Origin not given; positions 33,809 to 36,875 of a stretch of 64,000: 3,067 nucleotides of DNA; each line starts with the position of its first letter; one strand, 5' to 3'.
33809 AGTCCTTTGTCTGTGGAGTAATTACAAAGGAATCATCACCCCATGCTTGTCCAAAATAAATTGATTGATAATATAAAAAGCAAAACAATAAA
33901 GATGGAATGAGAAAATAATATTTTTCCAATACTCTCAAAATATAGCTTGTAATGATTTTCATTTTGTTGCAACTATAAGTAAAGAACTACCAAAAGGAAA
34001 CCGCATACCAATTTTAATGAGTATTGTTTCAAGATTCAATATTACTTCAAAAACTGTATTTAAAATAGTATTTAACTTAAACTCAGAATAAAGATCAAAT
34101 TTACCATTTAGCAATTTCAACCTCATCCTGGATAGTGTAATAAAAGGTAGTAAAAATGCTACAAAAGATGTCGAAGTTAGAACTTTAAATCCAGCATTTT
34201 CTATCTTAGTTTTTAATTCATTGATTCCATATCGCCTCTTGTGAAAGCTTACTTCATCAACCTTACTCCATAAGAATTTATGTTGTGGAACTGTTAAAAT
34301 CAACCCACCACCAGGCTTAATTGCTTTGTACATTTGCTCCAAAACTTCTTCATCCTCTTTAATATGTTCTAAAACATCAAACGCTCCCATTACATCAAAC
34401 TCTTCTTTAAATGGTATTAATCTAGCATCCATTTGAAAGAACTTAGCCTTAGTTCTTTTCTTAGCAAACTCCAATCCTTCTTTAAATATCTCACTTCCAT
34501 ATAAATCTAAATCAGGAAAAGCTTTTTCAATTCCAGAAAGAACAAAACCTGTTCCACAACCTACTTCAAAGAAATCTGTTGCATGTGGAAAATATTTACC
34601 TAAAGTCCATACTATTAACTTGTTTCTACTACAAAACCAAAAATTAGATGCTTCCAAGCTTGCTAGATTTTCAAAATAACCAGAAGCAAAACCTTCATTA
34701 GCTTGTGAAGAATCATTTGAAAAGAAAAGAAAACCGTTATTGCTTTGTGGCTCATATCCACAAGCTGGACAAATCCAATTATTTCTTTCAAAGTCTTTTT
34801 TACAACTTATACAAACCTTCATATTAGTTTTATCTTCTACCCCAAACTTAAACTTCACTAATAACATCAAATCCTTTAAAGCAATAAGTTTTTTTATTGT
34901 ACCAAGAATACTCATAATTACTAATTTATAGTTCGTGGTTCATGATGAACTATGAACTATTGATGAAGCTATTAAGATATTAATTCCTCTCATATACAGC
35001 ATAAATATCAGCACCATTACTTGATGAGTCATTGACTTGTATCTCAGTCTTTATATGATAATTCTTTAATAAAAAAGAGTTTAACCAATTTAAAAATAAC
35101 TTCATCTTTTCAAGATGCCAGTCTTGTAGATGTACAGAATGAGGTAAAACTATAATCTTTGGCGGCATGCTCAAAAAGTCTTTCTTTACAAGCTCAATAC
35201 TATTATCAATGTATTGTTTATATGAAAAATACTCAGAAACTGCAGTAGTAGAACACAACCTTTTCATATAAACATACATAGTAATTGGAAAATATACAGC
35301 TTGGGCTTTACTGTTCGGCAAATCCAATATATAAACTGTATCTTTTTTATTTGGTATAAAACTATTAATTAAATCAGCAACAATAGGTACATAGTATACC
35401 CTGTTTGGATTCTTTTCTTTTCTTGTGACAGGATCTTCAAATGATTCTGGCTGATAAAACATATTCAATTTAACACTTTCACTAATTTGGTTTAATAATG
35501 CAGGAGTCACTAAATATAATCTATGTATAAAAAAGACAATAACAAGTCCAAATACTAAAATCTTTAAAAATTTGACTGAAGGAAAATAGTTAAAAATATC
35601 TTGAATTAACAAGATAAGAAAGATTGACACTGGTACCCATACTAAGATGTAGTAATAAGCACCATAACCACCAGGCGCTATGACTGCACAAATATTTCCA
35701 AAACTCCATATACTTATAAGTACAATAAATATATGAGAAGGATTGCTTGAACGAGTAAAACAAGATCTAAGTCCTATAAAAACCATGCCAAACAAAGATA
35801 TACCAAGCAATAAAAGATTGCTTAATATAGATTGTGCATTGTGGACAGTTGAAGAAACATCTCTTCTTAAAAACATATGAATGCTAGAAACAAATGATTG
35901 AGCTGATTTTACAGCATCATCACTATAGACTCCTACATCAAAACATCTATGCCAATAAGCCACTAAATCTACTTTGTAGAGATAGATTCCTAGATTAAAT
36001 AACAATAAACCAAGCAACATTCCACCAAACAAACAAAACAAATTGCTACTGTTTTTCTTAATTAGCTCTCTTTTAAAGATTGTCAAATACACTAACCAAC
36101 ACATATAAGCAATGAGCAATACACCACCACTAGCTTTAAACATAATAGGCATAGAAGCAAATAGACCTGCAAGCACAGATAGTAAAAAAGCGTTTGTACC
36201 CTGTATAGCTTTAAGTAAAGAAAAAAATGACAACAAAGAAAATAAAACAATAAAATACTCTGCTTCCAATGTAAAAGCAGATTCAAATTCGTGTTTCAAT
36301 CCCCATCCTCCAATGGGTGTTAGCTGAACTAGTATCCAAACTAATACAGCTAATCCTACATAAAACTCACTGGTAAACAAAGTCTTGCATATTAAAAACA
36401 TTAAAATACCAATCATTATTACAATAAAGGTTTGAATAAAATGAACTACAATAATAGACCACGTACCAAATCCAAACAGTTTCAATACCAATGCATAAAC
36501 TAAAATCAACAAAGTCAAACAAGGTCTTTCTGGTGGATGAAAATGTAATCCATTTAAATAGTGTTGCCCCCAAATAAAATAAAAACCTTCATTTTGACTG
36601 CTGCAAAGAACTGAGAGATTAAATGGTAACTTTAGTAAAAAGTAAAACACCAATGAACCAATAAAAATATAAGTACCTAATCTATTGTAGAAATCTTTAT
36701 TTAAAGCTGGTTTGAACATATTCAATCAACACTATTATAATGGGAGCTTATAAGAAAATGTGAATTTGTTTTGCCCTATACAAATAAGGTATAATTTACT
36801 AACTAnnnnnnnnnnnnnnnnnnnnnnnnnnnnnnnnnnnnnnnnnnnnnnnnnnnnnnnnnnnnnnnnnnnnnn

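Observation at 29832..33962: Arn-pathway-like module: sugar aminotransferase, polyprenyl-P GT2 and a GT-C/TPR transferase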

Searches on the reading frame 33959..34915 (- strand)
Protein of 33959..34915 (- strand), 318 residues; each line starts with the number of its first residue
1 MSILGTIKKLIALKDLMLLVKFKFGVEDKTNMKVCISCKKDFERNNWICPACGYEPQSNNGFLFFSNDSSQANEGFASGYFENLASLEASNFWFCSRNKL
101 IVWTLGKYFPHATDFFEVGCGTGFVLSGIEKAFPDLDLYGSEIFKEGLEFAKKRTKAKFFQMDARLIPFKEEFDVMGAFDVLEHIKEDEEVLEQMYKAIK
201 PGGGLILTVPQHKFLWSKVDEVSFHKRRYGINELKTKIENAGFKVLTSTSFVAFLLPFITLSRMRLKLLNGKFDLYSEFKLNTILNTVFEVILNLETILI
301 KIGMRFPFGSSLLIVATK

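Call 3: search_protein_families(library=pfam, proteins=[window:33959-34915:-], max_evalue=0.01)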
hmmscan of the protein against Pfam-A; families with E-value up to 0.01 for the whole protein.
window:33959-34915:- (318 aa): 8 families
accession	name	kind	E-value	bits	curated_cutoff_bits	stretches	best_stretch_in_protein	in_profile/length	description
PF08241.18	Methyltransf_11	-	5.4e-15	56.2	21.2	1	117-206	2-94/95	Methyltransferase domain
PF08242.18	Methyltransf_12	-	1.4e-14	55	30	1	117-205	2-98/98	Methyltransferase domain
PF13649.12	Methyltransf_25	-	7.6e-14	52.6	27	1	117-203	3-97/97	Methyltransferase domain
PF13489.12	Methyltransf_23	-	2e-13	50.9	27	1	114-246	25-162/164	Methyltransferase domain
PF13847.12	Methyltransf_31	-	2e-13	50.7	27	1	114-223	6-126/145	Methyltransferase domain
PF10146.14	zf-C4H2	-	0.00082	20.4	34.5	1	32-60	205-233/240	Zinc finger-containing protein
PF02390.23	Methyltransf_4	-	0.0033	17.4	24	0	114-158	4-48/173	Putative methyltransferase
PF01209.24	Ubie_methyltran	-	0.0066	16.3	20.1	0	113-206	49-150/233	ubiE/COQ5 methyltransferase family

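Call 6: search_protein_families(library=ncbifam, proteins=[window:33959-34915:-], max_evalue=0.01)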
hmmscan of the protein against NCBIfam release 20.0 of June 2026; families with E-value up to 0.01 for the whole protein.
window:33959-34915:- (318 aa): 19 families
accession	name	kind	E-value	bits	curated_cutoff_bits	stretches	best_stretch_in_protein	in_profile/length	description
TIGR02072.1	BioC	equivalog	1.2e-11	44.9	184.95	1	110-213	33-138/244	malonyl-ACP O-methyltransferase BioC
TIGR01983.1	UbiG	equivalog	1.5e-07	31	102.95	1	113-208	51-152/228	bifunctional 2-polyprenyl-6-hydroxyphenol methylase/3-demethylubiquinol 3-O-methyltransferase UbiG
NF045667.1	MTase_DVU1556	equivalog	4.9e-07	29.4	155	1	115-248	26-165/213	DVU_1556 family methyltransferase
TIGR01934.1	MenG_MenH_UbiE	subfamily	1.4e-06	27.8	158.35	1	107-207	38-141/223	ubiquinone/menaquinone biosynthesis methyltransferase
TIGR04345.1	ovoA_Cterm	equivalog_domain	5.9e-06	26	170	1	146-210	107-172/242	putative 4-mercaptohistidine N1-methyltransferase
TIGR03587.1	Pse_Me-ase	hypoth_equivalog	3.3e-05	24.1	112.05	1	112-198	44-129/204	pseudaminic acid biosynthesis-associated methylase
NF002463.0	PRK01683.1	equivalog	3.3e-05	23.6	297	1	114-211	34-132/258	trans-aconitate 2-methyltransferase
NF001244.0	PRK00216.1-5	equivalog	0.00024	20.5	216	1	97-206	37-152/236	bifunctional demethylmenaquinone methyltransferase/2-methoxy-6-polyprenyl-1,4-benzoquinol methylase UbiE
NF010703.0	PRK14103.1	equivalog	0.00039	19.9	320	1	116-211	34-128/256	trans-aconitate 2-methyltransferase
NF001240.0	PRK00216.1-1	equivalog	0.00043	19.4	378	1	157-224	117-188/251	bifunctional demethylmenaquinone methyltransferase/2-methoxy-6-polyprenyl-1,4-benzoquinol methylase UbiE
NF043040.1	corrin_prot_MT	hypoth_equivalog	0.00058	19.4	180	1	114-207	44-147/216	corrinoid protein-associated methyltransferase CpaM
TIGR03534.1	RF_mod_PrmC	equivalog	0.00082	18.9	199.1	1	102-158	78-135/253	peptide chain release factor N(5)-glutamine methyltransferase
NF008300.0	PRK11088.1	equivalog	0.0011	18.6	303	1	109-217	83-189/272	23S rRNA (guanine(745)-N(1))-methyltransferase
NF045823.1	PthPhpthDimycoMt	equivalog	0.0016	17.6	300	1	115-206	70-165/256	phthiotriol/phenolphthiotriol dimycocerosates methyltransferase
NF041537.1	ArsM_AhpD_UU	exception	0.0018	17.2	510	1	116-207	81-180/345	arsenite methyltransferase/AhpD domain selenoprotein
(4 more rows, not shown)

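Call 47: search_solved_structures(query=window:33959-34915:-, max_evalue=0.001)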
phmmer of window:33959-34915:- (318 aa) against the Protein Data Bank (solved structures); distinct sequences matched with E-value up to 0.001: 14.
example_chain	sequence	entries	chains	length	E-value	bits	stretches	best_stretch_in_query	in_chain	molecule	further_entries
3mgg_A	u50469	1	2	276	3.7e-09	39.9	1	108-209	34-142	Methyltransferase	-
6uak_A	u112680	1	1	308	3.1e-07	33.6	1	80-235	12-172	SAM dependent methyltransferase LahSB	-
1p91_A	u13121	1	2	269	1.9e-06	31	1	42-215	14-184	Ribosomal RNA large subunit methyltransferase A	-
4ine_A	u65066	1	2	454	1.1e-05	28.4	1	101-220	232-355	Protein PMT-2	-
2gs9_A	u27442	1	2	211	1.4e-05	28.2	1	109-217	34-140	Hypothetical protein TT1324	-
9bxl_A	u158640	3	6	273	4e-05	26.6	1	142-211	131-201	5-thiohistidine N-methyltransferase OvoM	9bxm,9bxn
9un4_A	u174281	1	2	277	6.5e-05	25.9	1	105-212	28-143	Juvenile hormone acid O-methyltransferase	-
8ys9_A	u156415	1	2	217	7.9e-05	25.7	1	113-208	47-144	Phosphatidylethanolamine N-methyltransferase/phosphatidyl-N-methylethanolamine N-methyltra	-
1wzn_A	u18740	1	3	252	9.6e-05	25.4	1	116-210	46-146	SAM-dependent methyltransferase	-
3cc8_A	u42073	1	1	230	0.00018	24.5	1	114-212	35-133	Putative methyltransferase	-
8zc8_A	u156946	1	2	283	0.00041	23.3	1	151-208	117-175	MitM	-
21zq_A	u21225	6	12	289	0.00043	23.2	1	151-208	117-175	MitM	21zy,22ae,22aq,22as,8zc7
4iv8_A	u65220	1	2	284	0.0006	22.8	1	113-256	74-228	Phosphoethanolamine N-methyltransferase,putative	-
4krh_A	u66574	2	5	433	0.00061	22.7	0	154-231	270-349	Phosphoethanolamine N-methyltransferase 2 | Phospholethanolamine N-methyltransferase 2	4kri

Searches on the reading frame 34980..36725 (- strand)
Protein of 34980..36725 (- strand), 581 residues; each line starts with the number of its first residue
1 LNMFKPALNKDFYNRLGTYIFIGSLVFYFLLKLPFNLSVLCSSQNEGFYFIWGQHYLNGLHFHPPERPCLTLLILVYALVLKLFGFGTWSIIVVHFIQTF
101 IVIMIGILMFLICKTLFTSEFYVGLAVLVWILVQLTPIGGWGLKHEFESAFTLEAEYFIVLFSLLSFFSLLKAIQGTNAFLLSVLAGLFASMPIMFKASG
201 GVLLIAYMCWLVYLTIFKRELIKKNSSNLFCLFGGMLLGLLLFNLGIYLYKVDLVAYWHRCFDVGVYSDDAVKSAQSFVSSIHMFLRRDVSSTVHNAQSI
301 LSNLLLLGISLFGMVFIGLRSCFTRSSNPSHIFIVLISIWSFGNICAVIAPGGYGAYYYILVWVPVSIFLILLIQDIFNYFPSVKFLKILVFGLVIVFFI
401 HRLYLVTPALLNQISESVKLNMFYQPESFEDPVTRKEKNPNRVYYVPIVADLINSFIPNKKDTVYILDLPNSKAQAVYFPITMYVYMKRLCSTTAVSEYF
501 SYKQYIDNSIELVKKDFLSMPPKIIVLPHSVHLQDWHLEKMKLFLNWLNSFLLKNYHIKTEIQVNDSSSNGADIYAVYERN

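Call 3: search_protein_families(library=pfam, proteins=[window:34980-36725:-], max_evalue=0.01)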
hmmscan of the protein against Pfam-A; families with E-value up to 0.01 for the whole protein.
window:34980-36725:- (581 aa): 0 families

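Call 6: search_protein_families(library=ncbifam, proteins=[window:34980-36725:-], max_evalue=0.01)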
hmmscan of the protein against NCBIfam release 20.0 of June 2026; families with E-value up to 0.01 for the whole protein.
window:34980-36725:- (581 aa): 0 families

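Call 10: search_solved_structures(query=window:34980-36725:-, max_evalue=1)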
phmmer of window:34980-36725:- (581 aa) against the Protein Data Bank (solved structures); distinct sequences matched with E-value up to 1: 0.

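Call 15: find_homologous_proteins(query=window:34980-36725:-, max_evalue=0.001)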
Query window:34980-36725:- (581 aa): 30 proteins with E <= 0.001 among 8000 candidates.
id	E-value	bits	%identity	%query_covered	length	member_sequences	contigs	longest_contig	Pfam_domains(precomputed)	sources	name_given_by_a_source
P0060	0.0e+0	1289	100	100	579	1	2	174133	-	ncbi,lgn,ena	-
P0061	4.3e-170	586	51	100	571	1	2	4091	-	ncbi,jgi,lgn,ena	-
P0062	5.8e-170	585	51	100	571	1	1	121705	-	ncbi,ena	-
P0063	1.5e-154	534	46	100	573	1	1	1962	-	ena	-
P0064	1.7e-147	511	46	100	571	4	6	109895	-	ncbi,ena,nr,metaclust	ncbi:MAG: hypothetical protein A3B68_04365 [Candidatus Melainabacteria bacterium RIFCSPHIGHO2_02_FUL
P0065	2.1e-146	507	46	100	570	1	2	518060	-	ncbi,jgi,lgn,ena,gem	-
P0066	4.1e-146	506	43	100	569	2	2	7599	-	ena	-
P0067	3.6e-138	480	43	99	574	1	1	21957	-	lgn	-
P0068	5.7e-120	420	41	98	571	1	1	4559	PF13231.13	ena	-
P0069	1.2e-119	419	41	100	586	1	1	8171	-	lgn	-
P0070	7.4e-119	416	40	99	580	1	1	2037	-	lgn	-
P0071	5.1e-118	414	41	100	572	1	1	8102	-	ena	-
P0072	5.9e-118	413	42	99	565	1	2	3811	-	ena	-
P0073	6.8e-118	413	39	99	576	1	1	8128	-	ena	-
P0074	9.6e-116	406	40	98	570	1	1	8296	-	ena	-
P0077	5.4e-112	394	41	95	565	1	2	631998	-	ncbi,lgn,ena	-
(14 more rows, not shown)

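Call 18: search_solved_structures(query=A2, max_evalue=10)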
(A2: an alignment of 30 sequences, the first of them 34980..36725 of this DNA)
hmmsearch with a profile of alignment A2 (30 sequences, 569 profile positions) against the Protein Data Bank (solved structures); distinct sequences matched with E-value up to 10: 1.
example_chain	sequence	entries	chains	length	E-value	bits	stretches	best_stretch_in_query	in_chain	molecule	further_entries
3neu_A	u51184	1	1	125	0.88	11.4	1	460-507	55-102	Lin1836 protein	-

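Call 19: search_protein_families(library=pfam, alignment_id=A2, max_evalue=1)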
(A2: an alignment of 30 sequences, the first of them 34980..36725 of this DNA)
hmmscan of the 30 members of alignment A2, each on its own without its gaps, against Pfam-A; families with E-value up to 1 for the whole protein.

A. member 1, window:34980-36725:- (581 aa): 1 family
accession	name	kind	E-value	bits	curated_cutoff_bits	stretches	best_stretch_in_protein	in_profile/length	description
PF16850.11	Inhibitor_I66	-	0.17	12.2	27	0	519-541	29-51/146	Peptidase inhibitor I66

B. families by the number of members that match (of 30 scanned): 6 families
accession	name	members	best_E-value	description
PF13231.12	PMT_2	5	1.4e-09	Dolichyl-phosphate-mannose-protein mannosyltransferase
PF15971.10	Mannosyl_trans4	2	0.28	DolP-mannose mannosyltransferase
PF17988.6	VEGFR-2_TMD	1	0.033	VEGFR-2 Transmembrane domain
PF16850.11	Inhibitor_I66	1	0.17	Peptidase inhibitor I66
PF11466.13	Doppel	1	0.19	Prion-like protein Doppel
PF08967.16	ENCP4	1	0.21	Putative type 4B encapsulin shell protein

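Call 29: predict_structure(alignment_id=A2)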
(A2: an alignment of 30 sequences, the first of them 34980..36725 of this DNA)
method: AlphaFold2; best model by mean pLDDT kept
length: 581 residues; sequences in the alignment: 30
mean_pLDDT: 88.8   pTM: 0.91
mean pLDDT of the five models: 88.8, 87.8, 87.7, 86.6, 86.3
residues with pLDDT >= 90: 363; 70-90: 170; 50-70: 38; < 50: 10
segments of 3 or more residues with pLDDT < 50: 1-5, 438-442
pLDDT, mean of each block of 10 residues (from residue 1): 52 95 98 95 91 90 69 95 95 97 98 93 97 93 91 97 98 89 98 95 97 93 93 98 93 89 82 90 92 78 93 93 76 93 95 89 97 90 83 91 93 92 80 58 69 87 88 67 90 87 85 93 93 85 94 96 73 88 92
secondary structure, 60 per line:
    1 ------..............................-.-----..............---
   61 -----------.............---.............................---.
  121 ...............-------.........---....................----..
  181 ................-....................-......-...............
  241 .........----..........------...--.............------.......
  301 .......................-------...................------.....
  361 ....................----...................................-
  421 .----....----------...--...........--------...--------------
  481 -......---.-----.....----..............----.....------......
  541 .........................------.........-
elements in order: H7-36 H44-57 H72-84 H88-116 H120-135 H143-151 H155-174 H179-196 H198-217 H219-224 H226-249 H254-263 H275-287 H294-323 H331-349 H356-380 H385-419 H426-429 H445-455 E464-466 H482-487 H497-501 H506-519 E524-528 H535-555 E556-565 E572-580

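Call 32: fold_search(model_id=the predicted structure, library=pdb)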
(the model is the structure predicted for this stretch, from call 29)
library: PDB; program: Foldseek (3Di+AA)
matches with E <= 10: 431; with E <= 0.001: 4
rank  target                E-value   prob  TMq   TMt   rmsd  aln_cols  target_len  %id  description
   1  3waj                  3.4e-05  1.00  0.43  0.33  15.7       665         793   12  Crystal structure of the Archaeoglobus fulgidus oligosaccharyltransferase (O29867_ARCFU) complex with Zn and sulfate (released 2013-10-30)
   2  8if8_B                2.3e-04  1.00  0.42  0.40   9.9       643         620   11  Arabinosyltransferase AftA (released 2023-05-31)
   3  8if8_C                4.4e-04  1.00  0.40  0.40   9.4       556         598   12  Arabinosyltransferase AftA (released 2023-05-31)
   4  5ezm                  6.8e-04  1.00  0.38  0.41  17.4       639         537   11  Crystal Structure of ArnT from Cupriavidus metallidurans in the apo state (released 2016-02-17)
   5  9s6r_A                7.3e-03  1.00  0.39  0.55  10.4       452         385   13  Ternary cryo-EM structure of yeast ALG3 with Dol25-PP-GlcNAc2Man5, Dol25-P-Man, and Fab (released 2026-03-18)
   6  7bvf_B                3.4e-02  1.00  0.40  0.24   6.7       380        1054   13  Cryo-EM structure of Mycobacterium tuberculosis arabinosyltransferase EmbA-EmbB-AcpM2 in complex with ethambutol (released 2020-04-29)
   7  6p25_A                6.9e-02  1.00  0.30  0.24   5.1       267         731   16  Structure of S. cerevisiae protein O-mannosyltransferase Pmt1-Pmt2 complex bound to the sugar donor and a peptide acce (released 2019-07-10)
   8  8ipr_C                1.7e-01  0.16  0.10  0.11  28.4       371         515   12  Cryo-EM structure of heme transporter CydDC from Mycobacterium smegmatis in the outward facing ATP bound state (released 2023-06-14)
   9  9e61_A                1.8e-01  0.99  0.28  0.24   6.8       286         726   12  Cryo-EM structure of Saccharomyces cerevisiae Pmt4 apo form (released 2025-10-15)
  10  9e6i_B                2.0e-01  0.99  0.29  0.24   6.8       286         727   12  Cryo-EM structure of Saccharomyces cerevisiae Pmt4-Ccw5 complex (released 2025-10-15)
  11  9e61_B                2.4e-01  0.99  0.28  0.23   6.8       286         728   12  Cryo-EM structure of Saccharomyces cerevisiae Pmt4 apo form (released 2025-10-15)
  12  9dm5                  2.9e-01  0.92  0.31  0.43   9.4       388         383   13  Product-Bound mannosyltransferase PimE (released 2025-06-25)
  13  9i3k_A                3.0e-01  0.14  0.08  0.14  20.6       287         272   15  Asymmetric cryo-EM reconstruction of the full-length E. coli transmembrane formate transporter FocA (released 2025-10-22)
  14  8bb6_A                3.6e-01  0.07  0.09  0.11  24.9       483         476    9  Crystal structure of Arabidopsis thaliana sucrose transporter SUC1 (released 2023-05-31)
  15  6x0o                  3.8e-01  0.97  0.35  0.21   9.5       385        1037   12  Single-Particle Cryo-EM Structure of Arabinosyltransferase EmbB from Mycobacterium smegmatis (released 2020-06-10)
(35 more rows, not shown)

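Call 75: find_encoding_contigs(protein=P0064, flank=9000, max_places=1)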
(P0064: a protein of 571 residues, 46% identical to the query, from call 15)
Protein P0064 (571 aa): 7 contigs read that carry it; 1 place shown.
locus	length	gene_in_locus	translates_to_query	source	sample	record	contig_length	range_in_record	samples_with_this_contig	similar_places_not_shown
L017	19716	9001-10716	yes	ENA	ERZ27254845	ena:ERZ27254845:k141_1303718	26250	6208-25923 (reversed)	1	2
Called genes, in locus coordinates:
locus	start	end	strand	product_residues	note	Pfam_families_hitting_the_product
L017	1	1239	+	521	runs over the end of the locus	?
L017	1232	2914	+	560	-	-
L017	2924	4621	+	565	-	-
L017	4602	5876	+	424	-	-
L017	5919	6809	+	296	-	PF13489:Methyltransf_23, PF13847:Methyltransf_31 (weak), PF08241:Methyltransf_11, PF08242:Methyltransf_12, PF13649:Methyltransf_25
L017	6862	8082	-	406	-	PF13439:Glyco_transf_4, PF13477:Glyco_trans_4_2, PF13579:Glyco_trans_4_4, PF20706:GT4-conflict, PF00534:Glycos_transf_1, PF13692:Glyco_trans_1_4, PF13524:Glyco_trans_1_2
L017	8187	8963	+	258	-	PF08241:Methyltransf_11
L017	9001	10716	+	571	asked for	-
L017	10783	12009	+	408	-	PF22660:RS_preATP-grasp-like (faint), PF01071:GARS_A (weak), PF02655:ATP-grasp_3, PF13535:ATP-grasp_4, PF18603:LAL_C2 (weak)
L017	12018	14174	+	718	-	-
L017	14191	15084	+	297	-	PF13489:Methyltransf_23, PF02353:CMAS (weak), PF13847:Methyltransf_31, PF08241:Methyltransf_11, PF08242:Methyltransf_12, PF13649:Methyltransf_25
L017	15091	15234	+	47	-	-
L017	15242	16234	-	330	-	PF04041:Glyco_hydro_130 (faint)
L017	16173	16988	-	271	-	PF02522:Antibiotic_NAT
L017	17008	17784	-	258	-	-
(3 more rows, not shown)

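Call 76: find_encoding_contigs(protein=P0077, flank=9000, max_places=1)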
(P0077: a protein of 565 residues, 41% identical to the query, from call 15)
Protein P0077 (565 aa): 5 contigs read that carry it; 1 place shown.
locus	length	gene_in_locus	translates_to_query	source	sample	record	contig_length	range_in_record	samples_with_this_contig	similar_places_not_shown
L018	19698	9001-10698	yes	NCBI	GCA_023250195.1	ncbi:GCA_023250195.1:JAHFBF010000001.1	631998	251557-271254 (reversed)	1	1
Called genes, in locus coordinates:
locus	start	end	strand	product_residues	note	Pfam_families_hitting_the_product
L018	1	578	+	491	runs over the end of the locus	PF13489:Methyltransf_23 (weak), PF13649:Methyltransf_25 (weak), PF13847:Methyltransf_31 (weak), PF00535:Glycos_transf_2, PF10111:Glyco_tranf_2_2, PF13641:Glyco_tranf_2_3 (weak)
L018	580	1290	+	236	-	PF00483:NTP_transferase, PF12804:NTP_transf_3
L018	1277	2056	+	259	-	PF13489:Methyltransf_23, PF01209:Ubie_methyltran (weak), PF01728:FtsJ (weak), PF07021:MetW (weak), PF13847:Methyltransf_31, PF08241:Methyltransf_11, PF08242:Methyltransf_12, PF13649:Methyltransf_25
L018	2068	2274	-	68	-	-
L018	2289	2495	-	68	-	-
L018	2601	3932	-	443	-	-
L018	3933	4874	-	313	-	PF00487:FA_desaturase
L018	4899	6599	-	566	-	-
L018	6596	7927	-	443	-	-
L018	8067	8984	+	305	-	PF00535:Glycos_transf_2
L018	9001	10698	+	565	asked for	-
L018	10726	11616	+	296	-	PF00535:Glycos_transf_2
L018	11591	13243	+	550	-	-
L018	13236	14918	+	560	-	-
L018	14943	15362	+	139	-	PF19588:SxtJ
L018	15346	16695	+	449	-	-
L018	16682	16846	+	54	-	PF19451:DUF5989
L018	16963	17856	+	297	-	PF01209:Ubie_methyltran, PF13489:Methyltransf_23, PF07021:MetW (weak), PF08003:Methyltransf_9 (weak), PF13847:Methyltransf_31, PF08241:Methyltransf_11, PF08242:Methyltransf_12, PF13649:Methyltransf_25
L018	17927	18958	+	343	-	-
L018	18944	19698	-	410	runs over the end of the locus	PF13439:Glyco_transf_4, PF13477:Glyco_trans_4_2, PF13579:Glyco_trans_4_4, PF20706:GT4-conflict, PF00534:Glycos_transf_1, PF13692:Glyco_trans_1_4, PF13524:Glyco_trans_1_2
